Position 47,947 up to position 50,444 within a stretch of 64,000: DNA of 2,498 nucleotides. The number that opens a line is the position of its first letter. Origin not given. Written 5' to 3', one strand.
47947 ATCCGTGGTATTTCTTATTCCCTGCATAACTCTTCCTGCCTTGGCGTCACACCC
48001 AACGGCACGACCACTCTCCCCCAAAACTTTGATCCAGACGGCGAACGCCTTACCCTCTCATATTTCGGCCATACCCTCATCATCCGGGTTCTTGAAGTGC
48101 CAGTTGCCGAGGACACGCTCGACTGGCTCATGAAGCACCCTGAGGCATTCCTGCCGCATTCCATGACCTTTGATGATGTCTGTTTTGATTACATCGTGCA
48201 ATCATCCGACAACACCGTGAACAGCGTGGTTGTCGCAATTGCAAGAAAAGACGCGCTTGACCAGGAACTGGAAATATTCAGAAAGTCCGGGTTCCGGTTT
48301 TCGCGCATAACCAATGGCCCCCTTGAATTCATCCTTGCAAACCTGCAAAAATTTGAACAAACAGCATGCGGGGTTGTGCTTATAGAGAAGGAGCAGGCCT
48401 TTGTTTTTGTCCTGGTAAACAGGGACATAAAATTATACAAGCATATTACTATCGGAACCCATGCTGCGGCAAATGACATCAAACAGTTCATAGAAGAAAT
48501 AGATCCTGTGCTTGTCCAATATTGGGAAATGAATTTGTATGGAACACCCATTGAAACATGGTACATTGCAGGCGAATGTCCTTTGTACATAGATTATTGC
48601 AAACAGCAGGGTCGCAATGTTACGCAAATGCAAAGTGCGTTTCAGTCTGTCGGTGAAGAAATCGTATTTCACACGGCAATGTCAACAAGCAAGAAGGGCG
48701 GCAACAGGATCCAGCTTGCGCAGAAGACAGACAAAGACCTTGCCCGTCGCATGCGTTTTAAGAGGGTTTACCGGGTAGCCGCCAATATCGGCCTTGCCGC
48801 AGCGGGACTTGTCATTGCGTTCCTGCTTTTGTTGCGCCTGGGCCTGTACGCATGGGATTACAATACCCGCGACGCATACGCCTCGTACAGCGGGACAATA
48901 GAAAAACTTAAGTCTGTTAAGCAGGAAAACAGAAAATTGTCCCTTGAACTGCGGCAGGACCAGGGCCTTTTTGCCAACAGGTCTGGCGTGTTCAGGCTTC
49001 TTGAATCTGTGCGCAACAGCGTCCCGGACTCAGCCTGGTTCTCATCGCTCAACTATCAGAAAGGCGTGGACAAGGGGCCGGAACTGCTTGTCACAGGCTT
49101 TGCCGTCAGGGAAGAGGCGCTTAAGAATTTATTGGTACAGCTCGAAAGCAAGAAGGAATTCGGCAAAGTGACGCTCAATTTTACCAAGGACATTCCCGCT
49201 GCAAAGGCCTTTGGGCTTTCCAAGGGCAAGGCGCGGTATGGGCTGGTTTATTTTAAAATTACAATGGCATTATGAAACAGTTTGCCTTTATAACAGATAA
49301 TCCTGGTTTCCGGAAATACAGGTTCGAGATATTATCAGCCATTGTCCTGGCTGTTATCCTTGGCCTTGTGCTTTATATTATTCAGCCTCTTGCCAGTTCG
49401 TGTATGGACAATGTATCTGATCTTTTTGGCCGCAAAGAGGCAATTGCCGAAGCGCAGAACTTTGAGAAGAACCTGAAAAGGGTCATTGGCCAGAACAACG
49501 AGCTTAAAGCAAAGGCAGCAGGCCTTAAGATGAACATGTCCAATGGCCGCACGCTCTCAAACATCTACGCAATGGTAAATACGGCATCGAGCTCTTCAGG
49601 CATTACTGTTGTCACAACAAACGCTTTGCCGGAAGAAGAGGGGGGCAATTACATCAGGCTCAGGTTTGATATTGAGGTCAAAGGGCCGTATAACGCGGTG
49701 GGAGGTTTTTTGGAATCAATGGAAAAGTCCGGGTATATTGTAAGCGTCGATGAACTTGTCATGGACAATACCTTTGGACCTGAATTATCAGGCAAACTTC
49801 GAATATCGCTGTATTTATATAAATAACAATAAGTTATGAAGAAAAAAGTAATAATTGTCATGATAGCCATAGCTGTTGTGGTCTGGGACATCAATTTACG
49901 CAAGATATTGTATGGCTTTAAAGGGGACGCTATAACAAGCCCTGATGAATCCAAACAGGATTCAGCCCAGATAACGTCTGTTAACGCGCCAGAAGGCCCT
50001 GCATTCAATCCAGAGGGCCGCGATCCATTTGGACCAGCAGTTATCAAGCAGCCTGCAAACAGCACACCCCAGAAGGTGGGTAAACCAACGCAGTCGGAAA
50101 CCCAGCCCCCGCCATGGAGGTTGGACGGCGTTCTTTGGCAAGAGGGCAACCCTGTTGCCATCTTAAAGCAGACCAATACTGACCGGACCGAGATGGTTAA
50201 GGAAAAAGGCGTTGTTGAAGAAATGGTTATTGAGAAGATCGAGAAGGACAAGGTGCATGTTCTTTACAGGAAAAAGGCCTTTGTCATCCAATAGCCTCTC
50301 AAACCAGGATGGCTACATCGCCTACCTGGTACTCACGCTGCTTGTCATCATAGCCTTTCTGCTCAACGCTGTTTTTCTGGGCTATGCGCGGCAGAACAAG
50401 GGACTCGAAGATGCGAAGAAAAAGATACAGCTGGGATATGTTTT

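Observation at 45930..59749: Near-complete type II secretion locus with gspE displaced by a low-GC cargo-like insert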

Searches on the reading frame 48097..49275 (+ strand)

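Call 3: search_protein_families(library=pfam, proteins=[window:48097-49275:+], max_evalue=0.1)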
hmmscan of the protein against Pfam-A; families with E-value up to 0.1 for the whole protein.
window:48097-49275:+ (392 aa): 1 family
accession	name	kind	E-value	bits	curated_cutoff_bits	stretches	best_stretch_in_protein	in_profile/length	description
PF05137.18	PilN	-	1.2e-06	28.9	22.8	1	300-367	1-63/78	Fimbrial assembly protein (PilN)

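Call 7: search_protein_families(library=ncbifam, proteins=[window:48097-49275:+], max_evalue=0.01)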
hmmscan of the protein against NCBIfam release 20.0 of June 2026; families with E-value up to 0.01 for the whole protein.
window:48097-49275:+ (392 aa): 1 family
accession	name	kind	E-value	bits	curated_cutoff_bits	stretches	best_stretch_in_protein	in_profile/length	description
TIGR01175.1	pilM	subfamily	0.0043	16.1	133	1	25-130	112-229/348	type IV pilus assembly protein PilM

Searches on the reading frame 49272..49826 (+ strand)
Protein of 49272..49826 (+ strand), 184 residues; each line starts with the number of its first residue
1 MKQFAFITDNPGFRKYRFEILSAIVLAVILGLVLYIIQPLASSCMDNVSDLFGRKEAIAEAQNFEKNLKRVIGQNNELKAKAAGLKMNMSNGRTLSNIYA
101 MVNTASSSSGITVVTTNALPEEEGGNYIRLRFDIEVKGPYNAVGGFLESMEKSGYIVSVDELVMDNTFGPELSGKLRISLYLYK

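Call 3: search_protein_families(library=pfam, proteins=[window:49272-49826:+], max_evalue=0.1)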
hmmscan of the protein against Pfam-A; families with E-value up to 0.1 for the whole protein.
window:49272-49826:+ (184 aa): 4 families
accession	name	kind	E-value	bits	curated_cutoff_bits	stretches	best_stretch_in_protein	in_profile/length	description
PF04350.18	PilO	-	2.2e-08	34.8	22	1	55-183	12-143/145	Pilus assembly protein, PilO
PF10741.14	T2SSM_b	-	2.5e-08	34.2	21.7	1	97-183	18-108/111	Type II secretion system (T2SS), protein M subtype b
PF02049.23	FliE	-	0.027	15.1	22.4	1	56-109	12-65/89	Flagellar hook-basal body complex protein FliE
PF18422.6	TNFR_16_TM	-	0.042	14.5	25.6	1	23-46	12-35/38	Tumor necrosis factor receptor member 16 trans-membrane domain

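Call 7: search_protein_families(library=ncbifam, proteins=[window:49272-49826:+], max_evalue=0.01)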
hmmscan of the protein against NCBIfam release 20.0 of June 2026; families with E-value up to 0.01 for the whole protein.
window:49272-49826:+ (184 aa): 1 family
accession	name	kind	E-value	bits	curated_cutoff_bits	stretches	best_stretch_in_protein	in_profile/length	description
NF040576.1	T2SS_GspM_XpsM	equivalog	1.5e-07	31.3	60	1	23-166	6-152/180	type II secretion system protein GspM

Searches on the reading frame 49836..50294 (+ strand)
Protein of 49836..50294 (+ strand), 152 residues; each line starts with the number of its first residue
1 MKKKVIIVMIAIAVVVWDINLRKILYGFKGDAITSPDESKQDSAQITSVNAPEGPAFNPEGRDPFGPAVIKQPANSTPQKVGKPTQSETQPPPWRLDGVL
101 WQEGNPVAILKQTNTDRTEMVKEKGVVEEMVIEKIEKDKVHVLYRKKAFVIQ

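Call 3: search_protein_families(library=pfam, proteins=[window:49836-50294:+], max_evalue=0.1)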
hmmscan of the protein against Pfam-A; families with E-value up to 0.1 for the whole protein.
window:49836-50294:+ (152 aa): 0 families

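Call 7: search_protein_families(library=ncbifam, proteins=[window:49836-50294:+], max_evalue=0.01)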
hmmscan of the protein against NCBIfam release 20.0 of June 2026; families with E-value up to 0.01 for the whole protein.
window:49836-50294:+ (152 aa): 0 families

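Call 62: search_solved_structures(query=A3, max_evalue=10)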
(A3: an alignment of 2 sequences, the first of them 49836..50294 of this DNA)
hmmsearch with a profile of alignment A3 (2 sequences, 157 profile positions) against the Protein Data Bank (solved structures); distinct sequences matched with E-value up to 10: 0.
